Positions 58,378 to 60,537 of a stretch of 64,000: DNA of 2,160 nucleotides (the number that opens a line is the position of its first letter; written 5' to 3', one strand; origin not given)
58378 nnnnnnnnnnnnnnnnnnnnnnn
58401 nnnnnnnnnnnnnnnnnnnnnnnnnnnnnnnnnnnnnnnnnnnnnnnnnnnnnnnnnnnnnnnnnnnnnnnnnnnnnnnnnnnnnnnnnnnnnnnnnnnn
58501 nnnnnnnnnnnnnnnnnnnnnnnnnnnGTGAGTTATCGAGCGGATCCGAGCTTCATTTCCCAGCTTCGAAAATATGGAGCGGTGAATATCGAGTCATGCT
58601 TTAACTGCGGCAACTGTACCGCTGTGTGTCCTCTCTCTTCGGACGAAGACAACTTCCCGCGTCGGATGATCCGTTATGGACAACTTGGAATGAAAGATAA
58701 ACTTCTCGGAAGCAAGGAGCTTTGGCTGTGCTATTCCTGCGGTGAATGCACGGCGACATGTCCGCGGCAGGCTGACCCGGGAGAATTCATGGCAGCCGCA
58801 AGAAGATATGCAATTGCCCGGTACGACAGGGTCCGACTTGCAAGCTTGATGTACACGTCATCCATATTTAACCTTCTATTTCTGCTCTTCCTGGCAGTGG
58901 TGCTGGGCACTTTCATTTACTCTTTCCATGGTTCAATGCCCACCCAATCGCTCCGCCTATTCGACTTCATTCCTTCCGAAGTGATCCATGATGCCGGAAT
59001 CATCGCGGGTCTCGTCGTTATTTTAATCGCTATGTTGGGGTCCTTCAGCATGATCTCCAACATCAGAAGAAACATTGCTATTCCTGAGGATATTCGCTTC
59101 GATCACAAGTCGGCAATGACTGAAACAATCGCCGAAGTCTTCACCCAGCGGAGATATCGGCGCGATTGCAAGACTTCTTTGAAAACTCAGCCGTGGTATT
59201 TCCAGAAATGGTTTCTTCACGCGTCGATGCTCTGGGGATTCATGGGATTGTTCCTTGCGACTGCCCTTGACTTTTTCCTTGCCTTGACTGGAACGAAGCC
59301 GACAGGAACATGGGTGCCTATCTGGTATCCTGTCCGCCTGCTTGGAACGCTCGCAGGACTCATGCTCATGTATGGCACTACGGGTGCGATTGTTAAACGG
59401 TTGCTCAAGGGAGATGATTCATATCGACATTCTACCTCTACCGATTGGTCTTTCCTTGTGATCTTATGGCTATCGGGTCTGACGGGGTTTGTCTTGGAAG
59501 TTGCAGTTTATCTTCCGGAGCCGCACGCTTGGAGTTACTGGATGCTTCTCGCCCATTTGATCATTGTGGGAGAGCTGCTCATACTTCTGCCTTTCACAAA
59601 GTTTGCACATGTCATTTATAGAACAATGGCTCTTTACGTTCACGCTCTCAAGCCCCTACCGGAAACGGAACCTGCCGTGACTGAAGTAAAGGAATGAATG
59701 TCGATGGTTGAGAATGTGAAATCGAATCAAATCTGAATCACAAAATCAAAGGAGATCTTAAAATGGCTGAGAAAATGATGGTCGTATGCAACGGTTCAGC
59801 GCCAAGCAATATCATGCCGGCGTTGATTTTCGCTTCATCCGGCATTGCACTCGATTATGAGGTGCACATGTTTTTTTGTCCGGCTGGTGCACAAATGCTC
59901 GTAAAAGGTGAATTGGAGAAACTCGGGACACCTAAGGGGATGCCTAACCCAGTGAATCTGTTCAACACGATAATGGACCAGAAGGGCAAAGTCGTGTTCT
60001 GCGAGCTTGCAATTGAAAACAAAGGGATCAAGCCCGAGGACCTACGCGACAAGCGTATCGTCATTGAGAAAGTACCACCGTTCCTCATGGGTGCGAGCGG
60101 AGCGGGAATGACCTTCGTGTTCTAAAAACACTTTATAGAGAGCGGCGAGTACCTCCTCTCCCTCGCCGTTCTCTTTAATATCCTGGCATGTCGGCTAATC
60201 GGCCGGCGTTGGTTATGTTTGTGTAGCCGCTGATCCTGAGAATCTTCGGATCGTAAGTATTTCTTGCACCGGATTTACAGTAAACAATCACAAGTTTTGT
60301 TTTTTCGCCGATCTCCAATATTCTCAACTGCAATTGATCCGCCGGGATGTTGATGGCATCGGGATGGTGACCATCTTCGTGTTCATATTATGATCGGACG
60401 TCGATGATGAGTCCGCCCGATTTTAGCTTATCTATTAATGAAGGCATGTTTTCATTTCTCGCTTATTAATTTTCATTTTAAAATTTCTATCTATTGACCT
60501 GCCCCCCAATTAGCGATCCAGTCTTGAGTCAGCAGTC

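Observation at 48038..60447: Sigma-54-associated island coupling a sulfur-relay set (DsrE / TusA / DsrE2-like / rhodanese) to an atypical Qmo/Hdr-like membrane complex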

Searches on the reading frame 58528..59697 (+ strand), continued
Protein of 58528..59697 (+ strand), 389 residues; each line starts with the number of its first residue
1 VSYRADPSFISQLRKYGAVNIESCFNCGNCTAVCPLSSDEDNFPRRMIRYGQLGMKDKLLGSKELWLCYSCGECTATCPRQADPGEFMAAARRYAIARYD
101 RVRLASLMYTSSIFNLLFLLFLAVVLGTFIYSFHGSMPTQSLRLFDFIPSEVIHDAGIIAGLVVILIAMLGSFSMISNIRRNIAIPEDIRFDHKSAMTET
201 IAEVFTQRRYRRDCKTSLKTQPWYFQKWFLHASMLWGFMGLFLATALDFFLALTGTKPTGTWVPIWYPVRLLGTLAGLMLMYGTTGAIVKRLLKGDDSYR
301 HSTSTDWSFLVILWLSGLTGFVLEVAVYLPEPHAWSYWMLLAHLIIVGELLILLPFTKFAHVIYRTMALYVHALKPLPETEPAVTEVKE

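Call 85: search_protein_families(library=ncbifam, proteins=[P0008, P0109, L064:10001-11140:+, L077:10001-11140:+, L017:10001-11140:+, L032:10001-11140:+, L075:10001-11140:+, L080:10001-11128:+, L019:10001-11140:+], max_evalue=1e-20)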
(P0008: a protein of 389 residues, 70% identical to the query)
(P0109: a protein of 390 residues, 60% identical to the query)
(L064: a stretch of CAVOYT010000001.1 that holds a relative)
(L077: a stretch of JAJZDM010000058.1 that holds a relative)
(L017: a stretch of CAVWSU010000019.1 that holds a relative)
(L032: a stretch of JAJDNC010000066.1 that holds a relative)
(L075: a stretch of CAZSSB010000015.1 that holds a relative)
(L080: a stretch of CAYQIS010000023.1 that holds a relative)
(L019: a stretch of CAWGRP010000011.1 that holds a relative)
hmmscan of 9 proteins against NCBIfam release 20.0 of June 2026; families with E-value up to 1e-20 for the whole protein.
P0008 (389 aa): 1 family
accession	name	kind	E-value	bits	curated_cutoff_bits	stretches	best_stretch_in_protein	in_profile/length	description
NF038018.1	qmoC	equivalog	2.5e-62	211.4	300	1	6-369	2-358/360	quinone-interacting membrane-bound oxidoreductase complex subunit QmoC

P0109 (390 aa): 1 family
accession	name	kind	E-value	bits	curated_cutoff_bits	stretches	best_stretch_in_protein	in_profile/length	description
NF038018.1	qmoC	equivalog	1.5e-60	205.6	300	1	9-370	5-358/360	quinone-interacting membrane-bound oxidoreductase complex subunit QmoC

L064:10001-11140:+ (380 aa): 1 family
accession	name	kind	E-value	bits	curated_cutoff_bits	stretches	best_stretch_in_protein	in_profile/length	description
NF038018.1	qmoC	equivalog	2e-60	205.1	300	1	7-379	3-360/360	quinone-interacting membrane-bound oxidoreductase complex subunit QmoC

L077:10001-11140:+ (380 aa): 1 family
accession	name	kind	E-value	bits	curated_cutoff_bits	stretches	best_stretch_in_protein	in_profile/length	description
NF038018.1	qmoC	equivalog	1.7e-60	205.4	300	1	8-380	4-356/360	quinone-interacting membrane-bound oxidoreductase complex subunit QmoC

L017:10001-11140:+ (380 aa): 1 family
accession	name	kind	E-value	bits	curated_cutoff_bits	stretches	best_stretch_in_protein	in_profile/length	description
NF038018.1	qmoC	equivalog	3.8e-61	207.5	300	1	7-379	3-360/360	quinone-interacting membrane-bound oxidoreductase complex subunit QmoC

L032:10001-11140:+ (380 aa): 1 family
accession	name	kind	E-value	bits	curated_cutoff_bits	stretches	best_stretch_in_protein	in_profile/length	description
NF038018.1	qmoC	equivalog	4.7e-61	207.3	300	1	8-378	5-360/360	quinone-interacting membrane-bound oxidoreductase complex subunit QmoC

L075:10001-11140:+ (380 aa): 1 family
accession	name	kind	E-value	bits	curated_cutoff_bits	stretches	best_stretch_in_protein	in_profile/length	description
NF038018.1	qmoC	equivalog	4.4e-59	200.8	300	1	8-368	4-358/360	quinone-interacting membrane-bound oxidoreductase complex subunit QmoC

L080:10001-11128:+ (376 aa): 1 family
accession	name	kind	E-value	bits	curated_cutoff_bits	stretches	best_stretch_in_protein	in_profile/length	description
NF038018.1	qmoC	equivalog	2e-56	192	300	1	3-371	2-358/360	quinone-interacting membrane-bound oxidoreductase complex subunit QmoC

L019:10001-11140:+ (380 aa): 1 family
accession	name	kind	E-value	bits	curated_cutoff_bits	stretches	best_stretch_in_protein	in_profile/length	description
NF038018.1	qmoC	equivalog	3.2e-59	201.2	300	1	8-375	4-358/360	quinone-interacting membrane-bound oxidoreductase complex subunit QmoC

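Call 86: search_protein_families(library=pfam, proteins=[L064:5243-7963:+, L017:3965-4333:+, L077:11242-11799:+, L009:5093-5434:+, L064:4390-5040:+, L064:3777-4238:+], max_evalue=0.0001)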
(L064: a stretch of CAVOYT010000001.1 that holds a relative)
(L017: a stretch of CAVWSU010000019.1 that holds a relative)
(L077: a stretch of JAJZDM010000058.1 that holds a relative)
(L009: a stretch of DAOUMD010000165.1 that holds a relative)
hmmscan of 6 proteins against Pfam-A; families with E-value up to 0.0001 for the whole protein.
L064:5243-7963:+ (907 aa): 17 families
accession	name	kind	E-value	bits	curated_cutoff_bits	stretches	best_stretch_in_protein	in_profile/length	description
PF07992.20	Pyr_redox_2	-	2e-44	152.6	26.1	2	247-541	2-291/291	Pyridine nucleotide-disulphide oxidoreductase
PF13450.12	NAD_binding_8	-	2.7e-19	69.7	21.9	2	250-282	1-33/68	NAD(P)-binding Rossmann-like domain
PF14691.11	Fer4_20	-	2e-17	63.5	25.8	1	153-232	29-111/113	Dihydroprymidine dehydrogenase domain II, 4Fe-4S cluster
PF12831.13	FAD_oxidored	-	1.2e-14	54.9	27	2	4-41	1-38/416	FAD dependent oxidoreductase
PF01266.30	DAO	-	2.2e-14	54.2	27.9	1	248-281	2-35/353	FAD dependent oxidoreductase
PF00070.33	Pyr_redox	-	1.8e-13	51.2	22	0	377-447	2-75/82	Pyridine nucleotide-disulphide oxidoreductase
PF01946.23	Thi4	-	1.5e-11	44.4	26.2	0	247-282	19-55/235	Thi4 family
PF00890.30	FAD_binding_2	-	2.9e-11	43.7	20.4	1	4-39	1-36/414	FAD binding domain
PF01134.28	GIDA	-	4.2e-11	43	22.1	0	4-34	1-31/391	Glucose inhibited division protein A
PF03486.20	HI0933_like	-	2.1e-10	40.9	50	0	247-281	2-36/244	HI0933-like protein Rossmann domain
PF13738.12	Pyr_redox_3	-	2.5e-10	40.5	30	0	332-408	128-197/305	Pyridine nucleotide-disulphide oxidoreductase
PF01593.30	Amino_oxidase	-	3e-10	40.4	19.8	1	256-282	2-28/443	Flavin containing amine oxidoreductase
PF01494.25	FAD_binding_3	-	1.8e-09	37.7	22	0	247-277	3-33/349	FAD binding domain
PF01262.27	AlaDh_PNT_C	-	3.2e-08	33.7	23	0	375-399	29-53/214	Alanine dehydrogenase/PNT, C-terminal domain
PF02826.25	2-Hacid_dh_C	-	3e-06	27.2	25.1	0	368-424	30-85/178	D-isomer specific 2-hydroxyacid dehydrogenase, NAD binding domain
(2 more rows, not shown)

L017:3965-4333:+ (123 aa): 1 family
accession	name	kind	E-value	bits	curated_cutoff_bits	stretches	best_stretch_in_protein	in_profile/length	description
PF02635.20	DsrE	-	6.7e-14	52.5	22.7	1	6-118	2-111/116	DsrE/DsrF-like family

L077:11242-11799:+ (186 aa): 2 families
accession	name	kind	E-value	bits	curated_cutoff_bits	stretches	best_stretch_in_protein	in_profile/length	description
PF13686.11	DrsE_2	-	1.2e-43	149.2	25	1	33-185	5-156/156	DsrE/DsrF/DrsH-like family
PF02635.20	DsrE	-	3.6e-11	43.7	22.7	1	122-181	54-111/116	DsrE/DsrF-like family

L009:5093-5434:+ (114 aa): 2 families
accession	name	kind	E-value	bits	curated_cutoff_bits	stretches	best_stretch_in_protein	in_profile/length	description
PF12840.13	HTH_20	-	4e-10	40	27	1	28-74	3-50/51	Helix-turn-helix domain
PF01022.26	HTH_5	-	1.1e-06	28.8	22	1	30-71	3-44/47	Bacterial regulatory protein, arsR family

L064:4390-5040:+ (217 aa): 0 families

L064:3777-4238:+ (154 aa): 1 family
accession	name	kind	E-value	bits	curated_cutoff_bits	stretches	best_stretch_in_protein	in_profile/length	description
PF01206.22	TusA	-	8.8e-19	67.6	28.6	1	84-152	2-70/70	Sulfurtransferase TusA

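Call 92: search_dna_similar(query=window:58528-59697:+, collection=plasmids, mode=protein, max_evalue=1e-20, max_rows=20)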
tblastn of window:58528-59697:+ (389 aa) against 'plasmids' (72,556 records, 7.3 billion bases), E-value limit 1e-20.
No match.

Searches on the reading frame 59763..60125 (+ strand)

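Call 3: search_protein_families(library=pfam, proteins=[window:59763-60125:+], max_evalue=0.01)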
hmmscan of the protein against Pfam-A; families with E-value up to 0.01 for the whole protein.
window:59763-60125:+ (120 aa): 2 families
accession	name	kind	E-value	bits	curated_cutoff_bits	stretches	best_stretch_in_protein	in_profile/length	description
PF13686.11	DrsE_2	-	5.1e-08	33.4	25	1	3-53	3-53/156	DsrE/DsrF/DrsH-like family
PF02635.20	DsrE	-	2.7e-06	28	22.7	1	6-98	4-91/116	DsrE/DsrF-like family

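Call 7: search_protein_families(library=ncbifam, proteins=[window:59763-60125:+], max_evalue=0.001)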
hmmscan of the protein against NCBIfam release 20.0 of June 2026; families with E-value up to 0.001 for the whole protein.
window:59763-60125:+ (120 aa): 1 family
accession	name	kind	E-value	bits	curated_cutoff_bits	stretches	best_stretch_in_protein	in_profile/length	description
NF047629.1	SulfCarrDsrE2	equivalog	1.7e-05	25.1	210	1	4-65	5-68/159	sulfur carrier protein DsrE2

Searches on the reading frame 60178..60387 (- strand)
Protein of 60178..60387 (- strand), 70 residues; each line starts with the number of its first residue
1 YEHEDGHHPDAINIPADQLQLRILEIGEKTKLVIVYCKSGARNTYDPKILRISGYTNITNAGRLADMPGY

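Call 63: search_protein_families(library=pfam, proteins=[window:60178-60387:-], max_evalue=0.01)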
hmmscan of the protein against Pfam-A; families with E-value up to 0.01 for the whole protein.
seq(70 aa): 1 family
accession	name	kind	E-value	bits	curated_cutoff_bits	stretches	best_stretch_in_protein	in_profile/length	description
PF00581.25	Rhodanese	-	4e-06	27.7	22.2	1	2-59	24-90/102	Rhodanese-like domain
